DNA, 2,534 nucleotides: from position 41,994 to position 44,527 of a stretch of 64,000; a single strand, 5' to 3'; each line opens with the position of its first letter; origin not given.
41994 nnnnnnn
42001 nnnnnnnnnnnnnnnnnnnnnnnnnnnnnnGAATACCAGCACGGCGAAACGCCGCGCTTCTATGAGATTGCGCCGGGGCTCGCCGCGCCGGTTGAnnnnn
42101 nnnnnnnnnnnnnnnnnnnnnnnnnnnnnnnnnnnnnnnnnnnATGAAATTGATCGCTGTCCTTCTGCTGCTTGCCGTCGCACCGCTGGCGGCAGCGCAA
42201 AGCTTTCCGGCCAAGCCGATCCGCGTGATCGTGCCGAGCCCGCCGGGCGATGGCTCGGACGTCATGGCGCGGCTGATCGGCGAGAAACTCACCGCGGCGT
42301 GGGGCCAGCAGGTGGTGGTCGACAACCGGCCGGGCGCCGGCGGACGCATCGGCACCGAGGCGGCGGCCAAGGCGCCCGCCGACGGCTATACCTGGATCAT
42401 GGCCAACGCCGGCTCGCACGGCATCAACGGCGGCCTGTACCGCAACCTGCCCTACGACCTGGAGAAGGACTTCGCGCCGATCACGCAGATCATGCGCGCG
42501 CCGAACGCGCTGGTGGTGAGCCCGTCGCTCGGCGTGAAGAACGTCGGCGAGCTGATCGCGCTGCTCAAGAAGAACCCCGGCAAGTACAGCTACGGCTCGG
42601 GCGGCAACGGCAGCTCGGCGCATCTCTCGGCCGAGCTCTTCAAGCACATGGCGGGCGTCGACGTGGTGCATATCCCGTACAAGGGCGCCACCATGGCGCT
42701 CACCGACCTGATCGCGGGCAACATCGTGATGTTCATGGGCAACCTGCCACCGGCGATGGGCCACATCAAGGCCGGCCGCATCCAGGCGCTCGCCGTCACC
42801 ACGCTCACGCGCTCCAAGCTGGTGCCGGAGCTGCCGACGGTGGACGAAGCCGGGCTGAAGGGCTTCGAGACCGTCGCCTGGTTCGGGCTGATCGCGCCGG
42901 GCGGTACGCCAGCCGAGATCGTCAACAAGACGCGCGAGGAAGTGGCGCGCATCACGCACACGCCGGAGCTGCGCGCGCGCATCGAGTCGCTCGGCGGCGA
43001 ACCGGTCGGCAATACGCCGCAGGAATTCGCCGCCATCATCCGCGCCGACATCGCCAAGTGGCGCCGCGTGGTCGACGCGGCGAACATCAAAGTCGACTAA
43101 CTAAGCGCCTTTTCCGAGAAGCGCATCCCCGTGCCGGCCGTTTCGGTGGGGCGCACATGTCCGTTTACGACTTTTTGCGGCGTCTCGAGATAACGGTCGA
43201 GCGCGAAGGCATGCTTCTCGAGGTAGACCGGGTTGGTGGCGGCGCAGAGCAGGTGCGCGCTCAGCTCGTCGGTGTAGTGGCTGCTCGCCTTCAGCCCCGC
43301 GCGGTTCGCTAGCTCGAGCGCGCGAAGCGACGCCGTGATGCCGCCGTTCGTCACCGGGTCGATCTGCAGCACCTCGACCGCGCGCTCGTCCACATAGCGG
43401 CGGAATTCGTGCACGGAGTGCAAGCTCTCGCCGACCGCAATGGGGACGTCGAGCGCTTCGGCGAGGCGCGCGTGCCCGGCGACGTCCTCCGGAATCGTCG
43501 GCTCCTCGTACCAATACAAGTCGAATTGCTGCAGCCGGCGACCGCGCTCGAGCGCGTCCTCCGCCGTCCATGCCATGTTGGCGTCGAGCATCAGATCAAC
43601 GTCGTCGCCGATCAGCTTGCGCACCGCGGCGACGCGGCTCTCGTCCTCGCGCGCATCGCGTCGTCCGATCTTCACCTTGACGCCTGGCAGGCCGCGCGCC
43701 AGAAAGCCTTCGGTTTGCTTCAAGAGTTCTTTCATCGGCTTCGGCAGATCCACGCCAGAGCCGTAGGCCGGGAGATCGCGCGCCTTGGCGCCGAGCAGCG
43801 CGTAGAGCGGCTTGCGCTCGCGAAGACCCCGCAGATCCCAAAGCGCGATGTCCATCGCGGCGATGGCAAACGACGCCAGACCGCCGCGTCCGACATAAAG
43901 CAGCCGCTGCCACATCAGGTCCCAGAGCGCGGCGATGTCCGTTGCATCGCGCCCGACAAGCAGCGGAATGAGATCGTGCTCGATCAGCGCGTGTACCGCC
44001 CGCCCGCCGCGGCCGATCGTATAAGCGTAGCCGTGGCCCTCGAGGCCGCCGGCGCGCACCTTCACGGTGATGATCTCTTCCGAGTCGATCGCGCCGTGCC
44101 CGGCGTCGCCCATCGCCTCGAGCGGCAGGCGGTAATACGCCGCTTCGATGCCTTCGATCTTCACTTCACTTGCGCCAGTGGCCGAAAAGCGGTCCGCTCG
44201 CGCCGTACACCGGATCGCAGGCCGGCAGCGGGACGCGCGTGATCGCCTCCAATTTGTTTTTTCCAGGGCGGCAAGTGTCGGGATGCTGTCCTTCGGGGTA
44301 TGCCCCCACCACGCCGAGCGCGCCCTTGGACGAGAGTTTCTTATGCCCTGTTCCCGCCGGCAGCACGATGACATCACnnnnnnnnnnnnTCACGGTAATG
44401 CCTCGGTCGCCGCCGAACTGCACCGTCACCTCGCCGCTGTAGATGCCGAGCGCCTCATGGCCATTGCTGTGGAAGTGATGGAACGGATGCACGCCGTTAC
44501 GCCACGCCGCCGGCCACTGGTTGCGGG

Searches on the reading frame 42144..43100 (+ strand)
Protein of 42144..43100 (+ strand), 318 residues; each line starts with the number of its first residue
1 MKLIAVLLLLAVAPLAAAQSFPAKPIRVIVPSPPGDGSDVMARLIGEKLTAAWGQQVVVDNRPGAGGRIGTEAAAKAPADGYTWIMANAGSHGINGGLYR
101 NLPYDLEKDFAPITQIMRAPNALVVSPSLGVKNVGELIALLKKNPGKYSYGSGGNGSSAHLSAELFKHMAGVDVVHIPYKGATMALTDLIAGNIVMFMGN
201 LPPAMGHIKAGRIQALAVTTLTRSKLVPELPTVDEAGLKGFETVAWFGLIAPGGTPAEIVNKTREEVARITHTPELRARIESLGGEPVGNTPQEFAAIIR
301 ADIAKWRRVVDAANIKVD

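Call 17: search_protein_families(library=pfam, proteins=[window:42144-43100:+])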
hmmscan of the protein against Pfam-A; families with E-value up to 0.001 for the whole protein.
window:42144-43100:+ (318 aa): 1 family
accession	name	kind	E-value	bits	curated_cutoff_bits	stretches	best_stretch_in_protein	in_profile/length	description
PF03401.19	TctC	-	5.3e-69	233.2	27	1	42-314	2-273/274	Tripartite tricarboxylate transporter family receptor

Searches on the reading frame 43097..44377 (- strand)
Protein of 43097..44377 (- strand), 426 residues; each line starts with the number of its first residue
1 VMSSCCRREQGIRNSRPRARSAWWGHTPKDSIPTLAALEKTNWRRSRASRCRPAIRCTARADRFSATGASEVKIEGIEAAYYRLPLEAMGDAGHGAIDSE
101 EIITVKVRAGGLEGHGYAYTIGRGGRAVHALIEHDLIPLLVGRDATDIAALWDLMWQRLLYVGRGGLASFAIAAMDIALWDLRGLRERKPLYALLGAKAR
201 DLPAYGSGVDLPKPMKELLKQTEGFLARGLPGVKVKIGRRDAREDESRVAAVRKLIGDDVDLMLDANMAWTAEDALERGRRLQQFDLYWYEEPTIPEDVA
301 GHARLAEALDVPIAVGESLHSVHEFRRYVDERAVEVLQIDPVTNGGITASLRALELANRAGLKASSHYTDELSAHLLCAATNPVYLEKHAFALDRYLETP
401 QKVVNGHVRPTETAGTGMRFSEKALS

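Call 67: search_protein_families(library=pfam, proteins=[window:43097-44377:-])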
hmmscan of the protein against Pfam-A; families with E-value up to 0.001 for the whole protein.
window:43097-44377:- (426 aa): 2 families
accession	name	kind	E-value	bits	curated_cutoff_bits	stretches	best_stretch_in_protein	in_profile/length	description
PF13378.12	MR_MLE_C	-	2e-56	191.6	29.4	1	219-423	3-218/219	Enolase C-terminal domain-like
PF02746.21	MR_MLE_N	-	3.8e-19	69.4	22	1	96-196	22-117/117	Mandelate racemase / muconate lactonizing enzyme, N-terminal domain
